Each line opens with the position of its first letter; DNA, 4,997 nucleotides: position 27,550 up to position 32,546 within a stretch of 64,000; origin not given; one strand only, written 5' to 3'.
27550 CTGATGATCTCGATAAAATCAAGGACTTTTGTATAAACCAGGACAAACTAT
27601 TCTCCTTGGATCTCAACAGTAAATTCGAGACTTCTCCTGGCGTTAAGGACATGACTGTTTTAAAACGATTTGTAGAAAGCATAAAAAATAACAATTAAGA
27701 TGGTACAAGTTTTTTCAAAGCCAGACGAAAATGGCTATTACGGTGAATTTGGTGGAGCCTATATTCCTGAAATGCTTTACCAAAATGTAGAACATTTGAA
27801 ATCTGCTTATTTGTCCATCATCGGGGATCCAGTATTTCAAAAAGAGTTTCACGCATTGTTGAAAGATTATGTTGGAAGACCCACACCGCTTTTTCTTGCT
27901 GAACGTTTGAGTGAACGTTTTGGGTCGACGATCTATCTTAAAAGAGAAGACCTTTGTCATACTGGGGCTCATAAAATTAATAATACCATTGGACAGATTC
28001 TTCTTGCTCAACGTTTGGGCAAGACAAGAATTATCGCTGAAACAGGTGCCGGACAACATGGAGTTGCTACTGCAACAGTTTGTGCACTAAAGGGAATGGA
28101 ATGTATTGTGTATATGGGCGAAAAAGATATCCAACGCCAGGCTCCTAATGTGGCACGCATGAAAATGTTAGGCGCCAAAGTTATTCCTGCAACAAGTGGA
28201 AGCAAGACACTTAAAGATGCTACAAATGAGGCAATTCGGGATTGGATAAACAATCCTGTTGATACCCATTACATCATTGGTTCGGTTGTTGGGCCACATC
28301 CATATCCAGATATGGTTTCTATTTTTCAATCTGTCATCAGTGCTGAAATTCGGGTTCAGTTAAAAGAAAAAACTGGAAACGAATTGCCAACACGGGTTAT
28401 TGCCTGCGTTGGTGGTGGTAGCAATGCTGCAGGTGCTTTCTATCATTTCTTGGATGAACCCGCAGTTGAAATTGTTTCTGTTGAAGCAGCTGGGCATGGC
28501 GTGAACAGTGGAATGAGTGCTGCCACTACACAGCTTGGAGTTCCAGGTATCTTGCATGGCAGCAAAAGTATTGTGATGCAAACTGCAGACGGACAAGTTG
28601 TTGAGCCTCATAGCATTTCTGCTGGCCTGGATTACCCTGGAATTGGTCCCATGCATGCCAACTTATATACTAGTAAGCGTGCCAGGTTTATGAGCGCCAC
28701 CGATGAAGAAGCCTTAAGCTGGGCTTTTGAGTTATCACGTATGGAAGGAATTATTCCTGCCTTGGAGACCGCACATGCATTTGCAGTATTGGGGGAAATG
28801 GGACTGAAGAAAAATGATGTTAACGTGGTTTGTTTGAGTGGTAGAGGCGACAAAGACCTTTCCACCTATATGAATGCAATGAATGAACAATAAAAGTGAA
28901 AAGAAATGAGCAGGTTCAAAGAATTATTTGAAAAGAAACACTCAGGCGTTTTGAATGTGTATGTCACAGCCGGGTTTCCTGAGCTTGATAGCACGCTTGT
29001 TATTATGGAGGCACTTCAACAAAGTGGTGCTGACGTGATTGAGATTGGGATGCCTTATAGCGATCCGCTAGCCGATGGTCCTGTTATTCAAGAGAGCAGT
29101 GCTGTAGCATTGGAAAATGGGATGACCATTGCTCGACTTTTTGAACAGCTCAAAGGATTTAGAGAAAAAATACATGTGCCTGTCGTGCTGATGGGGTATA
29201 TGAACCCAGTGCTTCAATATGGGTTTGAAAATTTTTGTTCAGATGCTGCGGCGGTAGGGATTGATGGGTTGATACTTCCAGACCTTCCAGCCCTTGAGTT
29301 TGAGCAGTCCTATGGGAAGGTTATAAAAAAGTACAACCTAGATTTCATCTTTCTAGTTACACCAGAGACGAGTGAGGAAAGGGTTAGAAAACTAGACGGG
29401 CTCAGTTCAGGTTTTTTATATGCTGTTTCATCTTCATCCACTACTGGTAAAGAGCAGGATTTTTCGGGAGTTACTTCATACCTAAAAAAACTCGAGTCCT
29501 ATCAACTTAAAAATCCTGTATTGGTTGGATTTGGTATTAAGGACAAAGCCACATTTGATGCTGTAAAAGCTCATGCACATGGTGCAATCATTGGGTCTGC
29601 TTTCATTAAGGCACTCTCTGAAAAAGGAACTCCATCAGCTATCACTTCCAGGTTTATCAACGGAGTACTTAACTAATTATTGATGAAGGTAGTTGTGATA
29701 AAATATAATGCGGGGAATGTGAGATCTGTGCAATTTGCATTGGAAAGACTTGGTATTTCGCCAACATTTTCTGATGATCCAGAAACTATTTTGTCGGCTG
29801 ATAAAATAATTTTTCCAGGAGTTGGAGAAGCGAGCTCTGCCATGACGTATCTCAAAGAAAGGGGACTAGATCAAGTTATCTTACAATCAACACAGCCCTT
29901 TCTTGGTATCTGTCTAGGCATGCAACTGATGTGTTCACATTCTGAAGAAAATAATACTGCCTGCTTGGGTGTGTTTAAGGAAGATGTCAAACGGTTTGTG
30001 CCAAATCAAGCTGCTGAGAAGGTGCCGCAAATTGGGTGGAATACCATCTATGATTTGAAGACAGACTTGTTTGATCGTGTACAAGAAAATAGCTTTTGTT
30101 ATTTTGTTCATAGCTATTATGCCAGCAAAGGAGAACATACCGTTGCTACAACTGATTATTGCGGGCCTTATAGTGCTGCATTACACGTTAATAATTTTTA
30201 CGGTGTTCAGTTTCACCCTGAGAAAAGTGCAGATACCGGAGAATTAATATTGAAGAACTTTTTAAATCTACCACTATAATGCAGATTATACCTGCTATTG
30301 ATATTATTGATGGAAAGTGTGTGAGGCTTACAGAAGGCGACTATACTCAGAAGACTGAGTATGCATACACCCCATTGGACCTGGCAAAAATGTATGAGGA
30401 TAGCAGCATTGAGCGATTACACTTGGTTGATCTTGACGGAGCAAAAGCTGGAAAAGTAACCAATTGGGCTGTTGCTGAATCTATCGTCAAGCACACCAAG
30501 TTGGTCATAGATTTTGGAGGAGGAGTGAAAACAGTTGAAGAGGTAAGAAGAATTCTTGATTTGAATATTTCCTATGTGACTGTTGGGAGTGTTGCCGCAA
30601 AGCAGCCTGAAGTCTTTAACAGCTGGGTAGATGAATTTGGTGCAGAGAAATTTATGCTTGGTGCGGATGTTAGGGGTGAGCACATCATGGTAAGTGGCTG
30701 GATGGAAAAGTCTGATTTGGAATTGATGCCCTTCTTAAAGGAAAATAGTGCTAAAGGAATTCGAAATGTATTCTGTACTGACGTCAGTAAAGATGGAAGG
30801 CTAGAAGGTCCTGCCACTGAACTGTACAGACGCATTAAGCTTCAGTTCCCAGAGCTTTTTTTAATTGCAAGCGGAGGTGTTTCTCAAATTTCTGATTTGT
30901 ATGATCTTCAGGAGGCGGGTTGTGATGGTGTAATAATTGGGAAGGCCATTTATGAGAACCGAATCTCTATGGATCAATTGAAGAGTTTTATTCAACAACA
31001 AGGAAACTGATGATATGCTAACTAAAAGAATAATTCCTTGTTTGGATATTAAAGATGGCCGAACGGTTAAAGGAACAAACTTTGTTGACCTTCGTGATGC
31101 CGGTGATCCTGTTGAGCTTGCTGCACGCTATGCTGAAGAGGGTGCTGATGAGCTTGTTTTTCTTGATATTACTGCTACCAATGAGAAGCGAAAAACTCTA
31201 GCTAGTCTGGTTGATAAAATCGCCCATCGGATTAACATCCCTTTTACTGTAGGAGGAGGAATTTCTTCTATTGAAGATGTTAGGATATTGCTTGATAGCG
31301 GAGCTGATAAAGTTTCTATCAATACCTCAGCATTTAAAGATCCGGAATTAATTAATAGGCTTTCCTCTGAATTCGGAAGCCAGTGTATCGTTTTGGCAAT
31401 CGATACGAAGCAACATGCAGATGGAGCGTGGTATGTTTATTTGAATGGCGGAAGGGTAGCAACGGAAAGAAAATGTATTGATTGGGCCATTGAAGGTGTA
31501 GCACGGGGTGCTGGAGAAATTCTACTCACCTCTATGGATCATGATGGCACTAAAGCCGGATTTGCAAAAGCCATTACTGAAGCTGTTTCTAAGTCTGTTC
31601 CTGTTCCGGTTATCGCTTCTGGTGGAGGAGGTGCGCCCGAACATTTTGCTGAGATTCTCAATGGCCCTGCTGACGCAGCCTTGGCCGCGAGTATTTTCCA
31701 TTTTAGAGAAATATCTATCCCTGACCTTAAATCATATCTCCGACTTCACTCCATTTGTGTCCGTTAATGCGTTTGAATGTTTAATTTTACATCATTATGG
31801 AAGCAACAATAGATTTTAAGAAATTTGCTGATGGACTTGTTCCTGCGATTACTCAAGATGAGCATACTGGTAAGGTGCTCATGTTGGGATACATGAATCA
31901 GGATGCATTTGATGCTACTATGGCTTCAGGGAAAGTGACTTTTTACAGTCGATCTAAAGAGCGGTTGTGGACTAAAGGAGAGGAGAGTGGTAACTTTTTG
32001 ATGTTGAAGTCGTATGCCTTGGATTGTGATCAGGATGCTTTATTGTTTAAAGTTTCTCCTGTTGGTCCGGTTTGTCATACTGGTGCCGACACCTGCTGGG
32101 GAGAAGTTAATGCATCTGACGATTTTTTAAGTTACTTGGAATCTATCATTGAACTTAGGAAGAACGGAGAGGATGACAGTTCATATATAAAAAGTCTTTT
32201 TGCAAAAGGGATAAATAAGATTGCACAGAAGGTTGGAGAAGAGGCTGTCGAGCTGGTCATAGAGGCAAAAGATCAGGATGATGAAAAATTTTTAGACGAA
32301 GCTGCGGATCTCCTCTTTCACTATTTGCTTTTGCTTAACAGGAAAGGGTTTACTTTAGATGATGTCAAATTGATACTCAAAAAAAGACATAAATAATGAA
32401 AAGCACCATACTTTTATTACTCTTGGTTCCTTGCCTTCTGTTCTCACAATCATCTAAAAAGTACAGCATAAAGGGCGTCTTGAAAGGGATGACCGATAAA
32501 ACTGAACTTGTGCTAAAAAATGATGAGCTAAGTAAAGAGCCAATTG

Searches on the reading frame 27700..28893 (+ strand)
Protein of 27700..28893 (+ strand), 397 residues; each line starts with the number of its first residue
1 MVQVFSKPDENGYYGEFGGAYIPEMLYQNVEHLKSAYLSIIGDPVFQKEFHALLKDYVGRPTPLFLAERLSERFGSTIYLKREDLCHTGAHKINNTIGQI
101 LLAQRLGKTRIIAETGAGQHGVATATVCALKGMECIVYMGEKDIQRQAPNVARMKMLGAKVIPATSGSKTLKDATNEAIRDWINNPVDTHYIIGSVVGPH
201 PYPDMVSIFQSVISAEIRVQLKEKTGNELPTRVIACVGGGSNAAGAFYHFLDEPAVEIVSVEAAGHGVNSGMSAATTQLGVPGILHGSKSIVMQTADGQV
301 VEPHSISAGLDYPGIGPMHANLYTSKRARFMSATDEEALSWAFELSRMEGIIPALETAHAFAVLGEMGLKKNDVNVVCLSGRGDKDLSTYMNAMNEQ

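Call 6: search_protein_families(library=ncbifam, proteins=[window:27700-28893:+], max_evalue=1e-10)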
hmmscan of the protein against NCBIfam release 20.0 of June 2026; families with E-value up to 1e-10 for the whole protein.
window:27700-28893:+ (397 aa): 10 families
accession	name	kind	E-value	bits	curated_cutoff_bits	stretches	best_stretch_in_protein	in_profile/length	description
NF010376.0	PRK13803.1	equivalog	1.4e-195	651.6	819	1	7-395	206-596/600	bifunctional phosphoribosylanthranilate isomerase/tryptophan synthase subunit beta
TIGR00263.1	trpB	equivalog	5.2e-169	562.4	392.45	1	12-392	1-383/385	tryptophan synthase subunit beta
NF010375.0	PRK13802.1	equivalog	5.2e-126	421.5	1386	1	10-389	275-668/695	bifunctional indole-3-glycerol phosphate synthase/tryptophan synthase subunit beta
NF009057.0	PRK12391.1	equivalog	2.3e-51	174.8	366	1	58-396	76-428/441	TrpB-like pyridoxal phosphate-dependent enzyme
TIGR01415.1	trpB_rel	hypoth_equivalog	3.2e-49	167.8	518.85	1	57-395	64-417/419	TrpB-like pyridoxal phosphate-dependent enzyme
NF006390.0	PRK08639.1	equivalog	1e-18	67.5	421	1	54-390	19-320/418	threonine ammonia-lyase IlvA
TIGR02079.1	THD1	equivalog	1.1e-17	64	440.55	1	58-390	13-312/410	threonine ammonia-lyase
NF005292.0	PRK06815.1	equivalog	4.8e-13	48.8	371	1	49-169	10-126/320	threonine/serine dehydratase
NF006094.0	PRK08246.1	subfamily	1.5e-11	44.2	331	1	56-265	19-202/310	serine/threonine dehydratase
NF007989.0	PRK10717.1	equivalog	6.3e-11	41.9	387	0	56-163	10-116/334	cysteine synthase A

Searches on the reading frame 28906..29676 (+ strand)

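Call 6: search_protein_families(library=ncbifam, proteins=[window:28906-29676:+], max_evalue=1e-10)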
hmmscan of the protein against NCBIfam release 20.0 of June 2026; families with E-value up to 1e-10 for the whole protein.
window:28906-29676:+ (256 aa): 2 families
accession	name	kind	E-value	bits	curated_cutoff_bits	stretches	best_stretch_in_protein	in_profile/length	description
TIGR00262.1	trpA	equivalog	2.9e-65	219.7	102.35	1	8-246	4-244/256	tryptophan synthase subunit alpha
NF009621.0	PRK13125.1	equivalog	3.6e-31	108.4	234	1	15-246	5-230/244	tryptophan synthase subunit alpha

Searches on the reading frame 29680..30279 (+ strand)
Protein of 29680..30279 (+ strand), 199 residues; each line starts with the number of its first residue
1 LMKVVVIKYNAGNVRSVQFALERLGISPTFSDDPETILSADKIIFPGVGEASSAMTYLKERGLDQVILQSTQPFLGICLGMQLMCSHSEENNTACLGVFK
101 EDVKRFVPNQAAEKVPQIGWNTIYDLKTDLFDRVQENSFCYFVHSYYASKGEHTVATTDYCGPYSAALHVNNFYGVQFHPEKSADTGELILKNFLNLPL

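Call 6: search_protein_families(library=ncbifam, proteins=[window:29680-30279:+], max_evalue=1e-10)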
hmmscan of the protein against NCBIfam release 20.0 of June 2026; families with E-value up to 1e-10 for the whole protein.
window:29680-30279:+ (199 aa): 4 families
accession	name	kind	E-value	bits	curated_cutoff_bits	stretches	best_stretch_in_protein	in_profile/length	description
TIGR01855.1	IMP_synth_hisH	equivalog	1.7e-60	204.2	105.4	1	4-196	1-197/198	imidazole glycerol phosphate synthase subunit HisH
NF010608.0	PRK14004.1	equivalog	8.5e-33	113.8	216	1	4-196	2-208/210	imidazole glycerol phosphate synthase subunit HisH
NF001975.0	PRK00758.1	equivalog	2e-13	50.3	198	0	153-196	136-180/185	GMP synthase subunit A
TIGR00888.1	guaA_Nterm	equivalog_domain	1.3e-11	44.2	172.15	0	149-196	134-182/188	glutamine-hydrolyzing GMP synthase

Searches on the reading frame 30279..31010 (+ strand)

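Call 6: search_protein_families(library=ncbifam, proteins=[window:30279-31010:+], max_evalue=1e-10)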
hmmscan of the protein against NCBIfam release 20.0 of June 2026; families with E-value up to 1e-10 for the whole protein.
window:30279-31010:+ (243 aa): 10 families
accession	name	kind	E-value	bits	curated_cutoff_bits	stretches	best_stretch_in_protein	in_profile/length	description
TIGR00007.1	TIGR00007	equivalog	1.5e-70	237.5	228.95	1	3-232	1-229/231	1-(5-phosphoribosyl)-5-[(5-phosphoribosylamino)methylideneamino]imidazole-4-carboxamide isomerase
NF010112.0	PRK13585.1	equivalog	5.4e-54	183.3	243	1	1-238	3-238/241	1-(5-phosphoribosyl)-5-[(5-phosphoribosylamino)methylideneamino]imidazole-4-carboxamide isomerase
NF003156.0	PRK04128.1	equivalog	4.7e-43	147.8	285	1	1-237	2-227/231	1-(5-phosphoribosyl)-5-((5-phosphoribosylamino)methylideneamino)imidazole-4-carboxamide isomerase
NF010114.0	PRK13587.1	equivalog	1.6e-38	132.6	305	1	2-227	3-227/234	1-(5-phosphoribosyl)-5-((5-phosphoribosylamino)methylideneamino)imidazole-4-carboxamide isomerase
TIGR01919.1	hisA-trpF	equivalog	3.2e-38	131.6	306.45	1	2-233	4-237/243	bifunctional 1-(5-phosphoribosyl)-5-((5-phosphoribosylamino)methylideneamino)imidazole-4-carboxamide isomerase/phosphoribosylanthranilate is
NF010113.0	PRK13586.1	equivalog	6.3e-30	104.6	238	1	1-229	2-226/232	1-(5-phosphoribosyl)-5-((5-phosphoribosylamino)methylideneamino)imidazole-4-carboxamide isomerase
TIGR00735.1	hisF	equivalog_domain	4.5e-23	81.8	294.55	1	2-242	5-250/254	imidazole glycerol phosphate synthase subunit HisF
NF038364.1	AglZ_HisF2_fam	equivalog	7.8e-23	81.1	310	1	3-222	5-226/248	AglZ/HisF2 family acetamidino modification protein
TIGR03572.1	WbuZ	equivalog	1.2e-22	80.4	299.7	1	2-223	5-229/232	glycosyl amidation-associated protein WbuZ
NF010712.0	PRK14114.1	equivalog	2.3e-21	76.4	327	1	1-237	1-239/241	1-(5-phosphoribosyl)-5-((5-phosphoribosylamino)methylideneamino)imidazole-4-carboxamide isomerase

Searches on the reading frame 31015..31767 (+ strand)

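Call 6: search_protein_families(library=ncbifam, proteins=[window:31015-31767:+], max_evalue=1e-10)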
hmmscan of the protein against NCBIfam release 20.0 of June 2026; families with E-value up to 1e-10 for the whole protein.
window:31015-31767:+ (250 aa): 8 families
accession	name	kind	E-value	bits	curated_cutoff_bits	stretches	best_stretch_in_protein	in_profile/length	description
TIGR00735.1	hisF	equivalog_domain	1e-104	349.3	294.55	1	1-250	1-254/254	imidazole glycerol phosphate synthase subunit HisF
TIGR03572.1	WbuZ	equivalog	5.5e-77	258.3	299.7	1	1-230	1-232/232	glycosyl amidation-associated protein WbuZ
NF038364.1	AglZ_HisF2_fam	equivalog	2.1e-59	200.9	310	1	2-232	1-232/248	AglZ/HisF2 family acetamidino modification protein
NF010112.0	PRK13585.1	equivalog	7.2e-40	137.1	243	1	5-231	4-227/241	1-(5-phosphoribosyl)-5-[(5-phosphoribosylamino)methylideneamino]imidazole-4-carboxamide isomerase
TIGR00007.1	TIGR00007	equivalog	4e-32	111.7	228.95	1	6-204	1-197/231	1-(5-phosphoribosyl)-5-[(5-phosphoribosylamino)methylideneamino]imidazole-4-carboxamide isomerase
TIGR01919.1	hisA-trpF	equivalog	1.4e-16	60.8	306.45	1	6-210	5-207/243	bifunctional 1-(5-phosphoribosyl)-5-((5-phosphoribosylamino)methylideneamino)imidazole-4-carboxamide isomerase/phosphoribosylanthranilate is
NF010113.0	PRK13586.1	equivalog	1.4e-15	57.6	238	1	5-193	3-187/232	1-(5-phosphoribosyl)-5-((5-phosphoribosylamino)methylideneamino)imidazole-4-carboxamide isomerase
NF003156.0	PRK04128.1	equivalog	5.8e-14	52.6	285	1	5-184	3-174/231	1-(5-phosphoribosyl)-5-((5-phosphoribosylamino)methylideneamino)imidazole-4-carboxamide isomerase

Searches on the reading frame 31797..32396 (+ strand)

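Call 7: search_protein_families(library=ncbifam, proteins=[window:31797-32396:+], max_evalue=1e-10)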
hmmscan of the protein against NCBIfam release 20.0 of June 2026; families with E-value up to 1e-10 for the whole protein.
window:31797-32396:+ (199 aa): 5 families
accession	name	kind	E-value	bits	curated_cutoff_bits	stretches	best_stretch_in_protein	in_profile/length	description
NF002747.0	PRK02759.1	equivalog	2.1e-78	262.7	187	1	4-199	9-206/208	bifunctional phosphoribosyl-AMP cyclohydrolase/phosphoribosyl-ATP diphosphatase HisIE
NF000768.0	PRK00051.1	equivalog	3.7e-39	133.3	126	1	5-103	16-112/131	phosphoribosyl-AMP cyclohydrolase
NF001613.0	PRK00400.1-5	equivalog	3.2e-27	94.6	120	1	109-198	4-93/107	phosphoribosyl-ATP diphosphatase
TIGR03188.1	histidine_hisI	equivalog_domain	7.5e-27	93.4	42.7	1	111-191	1-81/84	phosphoribosyl-ATP diphosphatase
NF001611.0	PRK00400.1-3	equivalog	7.6e-25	87.1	99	1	107-198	3-94/108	phosphoribosyl-ATP diphosphatase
